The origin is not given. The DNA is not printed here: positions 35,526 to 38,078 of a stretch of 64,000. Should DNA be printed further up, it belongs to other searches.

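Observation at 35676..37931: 751-aa secreted protein: signal peptide, about 100 aa of S/T/R-rich linker with a 12-aa tandem repeat, then a 500-aa domain with about 30 cysteines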

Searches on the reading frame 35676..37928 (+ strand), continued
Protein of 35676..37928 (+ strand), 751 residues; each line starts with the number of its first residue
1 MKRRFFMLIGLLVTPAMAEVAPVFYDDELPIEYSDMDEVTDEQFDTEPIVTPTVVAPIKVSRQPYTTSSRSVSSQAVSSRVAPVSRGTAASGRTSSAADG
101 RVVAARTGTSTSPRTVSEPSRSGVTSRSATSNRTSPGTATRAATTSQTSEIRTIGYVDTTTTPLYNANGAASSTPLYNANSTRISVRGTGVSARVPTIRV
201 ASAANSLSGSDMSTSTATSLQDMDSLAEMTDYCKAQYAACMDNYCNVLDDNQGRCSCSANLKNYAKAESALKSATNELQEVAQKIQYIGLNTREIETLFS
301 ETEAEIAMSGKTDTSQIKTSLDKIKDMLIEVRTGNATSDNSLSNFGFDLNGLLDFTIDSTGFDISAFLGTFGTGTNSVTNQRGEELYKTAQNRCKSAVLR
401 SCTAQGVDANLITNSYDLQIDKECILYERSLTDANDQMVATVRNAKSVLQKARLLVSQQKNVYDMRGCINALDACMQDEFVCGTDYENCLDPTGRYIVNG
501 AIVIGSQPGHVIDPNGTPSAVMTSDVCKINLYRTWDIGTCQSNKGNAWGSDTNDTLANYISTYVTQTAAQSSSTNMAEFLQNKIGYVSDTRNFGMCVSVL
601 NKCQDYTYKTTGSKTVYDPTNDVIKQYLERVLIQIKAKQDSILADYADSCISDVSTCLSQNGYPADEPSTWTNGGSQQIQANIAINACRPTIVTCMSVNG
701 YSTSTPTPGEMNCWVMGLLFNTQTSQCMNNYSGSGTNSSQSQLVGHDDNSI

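Call 27: fold_search(model_id=the predicted structure, library=pdb)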
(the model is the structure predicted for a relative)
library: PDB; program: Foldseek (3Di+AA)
matches with E <= 10: 29; with E <= 0.001: 0
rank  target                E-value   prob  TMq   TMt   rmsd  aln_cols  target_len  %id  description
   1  7t7c_A                1.4e+00  0.05  0.06  0.05  20.2       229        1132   13  The hexagonal organization of Munc13-1 C1-C2B-MUN-C2C domains between lipid bilayers (released 2022-02-09)
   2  6rw9_A                2.5e+00  0.04  0.07  0.03  54.7       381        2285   12  Cryo-EM structure of Morganella morganii TcdA4 (released 2019-10-23)
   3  9oxk_A                2.7e+00  0.04  0.06  0.12  37.3       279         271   14  CryoEM structure of FlaB filament from Shewanella oneidensis (released 2025-07-16)
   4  7nyw_B                3.3e+00  0.03  0.10  0.09  32.9       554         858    9  Cryo-EM structure of the MukBEF-MatP-DNA head module (released 2021-07-07)
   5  6o3e_A                3.4e+00  0.02  0.06  0.08  38.6       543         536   11  mouse aE-catenin 82-883 (released 2019-11-13)
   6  3oyr_B                4.0e+00  0.05  0.08  0.15  18.1       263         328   10  Crystal structure of polyprenyl synthase from Caulobacter crescentus CB15 complexed with calcium and isoprenyl diphosp (released 2010-10-13)
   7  3wjo_B                4.0e+00  0.04  0.08  0.15  18.3       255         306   12  Crystal structure of Octaprenyl Pyrophosphate synthase from Escherichia coli with isopentenyl pyrophosphate (IPP) (released 2014-06-18)
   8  8ay2_A                4.2e+00  0.04  0.12  0.17  19.3       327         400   10  Crystal structure of the C-terminal part of rat Sec8 (released 2023-09-13)
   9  3icq_T                4.4e+00  0.02  0.07  0.05  33.8       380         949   13  Karyopherin nuclear state (released 2009-08-25)
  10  9oxj_A                4.6e+00  0.03  0.06  0.13  36.5       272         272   11  CryoEM structure of FlaA filament from Shewanella oneidensis (released 2025-07-16)
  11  9ynh_A                4.8e+00  0.02  0.08  0.02  32.3       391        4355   10  Full-length human cytoplasmic dynein-1 in phi-like state bound to dynactin-p150glued and LIS1 (released 2026-01-28)
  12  7sfl_B                5.5e+00  0.01  0.06  0.05  25.5       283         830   13  Human NKCC1 state Fu-II (released 2022-09-28)
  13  6tv6_C                5.8e+00  0.08  0.06  0.12  13.0       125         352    7  Octameric McsB from Bacillus subtilis. (released 2021-07-21)
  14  3zx6_B                6.7e+00  0.06  0.09  0.19  50.0       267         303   16  Structure of Hamp(AF1503)-Tsr fusion - Hamp (A291V) mutant (released 2012-02-29)
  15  6ndo_A                7.0e+00  0.08  0.07  0.09   6.4        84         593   12  Crystal structure of the dark-adapted full-length bacteriophytochrome XccBphP mutant L193N from Xanthomonas campestris (released 2019-12-18)
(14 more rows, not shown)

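Call 58: find_encoding_contigs(protein=P0003, flank=10000, max_places=2)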
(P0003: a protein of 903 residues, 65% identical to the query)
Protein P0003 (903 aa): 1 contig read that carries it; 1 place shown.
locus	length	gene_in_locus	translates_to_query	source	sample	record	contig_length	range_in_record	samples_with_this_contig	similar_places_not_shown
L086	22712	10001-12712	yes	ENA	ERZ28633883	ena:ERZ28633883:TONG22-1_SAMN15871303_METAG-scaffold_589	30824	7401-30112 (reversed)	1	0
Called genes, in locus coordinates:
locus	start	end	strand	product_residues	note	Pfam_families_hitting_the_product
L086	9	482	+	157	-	PF03073:TspO_MBR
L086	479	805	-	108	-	-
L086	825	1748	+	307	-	PF01207:Dus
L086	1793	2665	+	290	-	PF13413:HTH_25, PF13464:RodZ_C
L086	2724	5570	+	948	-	PF00005:ABC_tran (faint), PF02463:SMC_N (faint), PF03193:RsgA_GTPase (faint), PF13555:AAA_29 (faint), PF20703:nSTAND1 (faint), PF17760:UvrA_inter, PF17755:UvrA_DNA-bind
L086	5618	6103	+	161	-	PF02978:SRP_SPB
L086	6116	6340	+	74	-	-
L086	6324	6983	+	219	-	PF01728:FtsJ, PF13847:Methyltransf_31 (weak)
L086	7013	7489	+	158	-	PF05656:DUF805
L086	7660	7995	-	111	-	-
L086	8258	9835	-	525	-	PF13091:PLDc_2, PF00614:PLDc (weak)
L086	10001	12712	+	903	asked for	PF09479:Flg_new (faint)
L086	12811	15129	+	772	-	-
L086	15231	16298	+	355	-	-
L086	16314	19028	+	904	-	-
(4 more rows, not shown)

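Call 76: search_protein_families(library=phrogs, proteins=[window:35676-37928:+], max_evalue=0.01)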
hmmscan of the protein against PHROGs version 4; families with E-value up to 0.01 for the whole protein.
window:35676-37928:+ (751 aa): 0 families

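Call 77: search_protein_families(library=padloc, proteins=[window:35676-37928:+], max_evalue=0.01)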
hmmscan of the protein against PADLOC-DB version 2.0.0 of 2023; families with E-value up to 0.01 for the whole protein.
window:35676-37928:+ (751 aa): 0 families
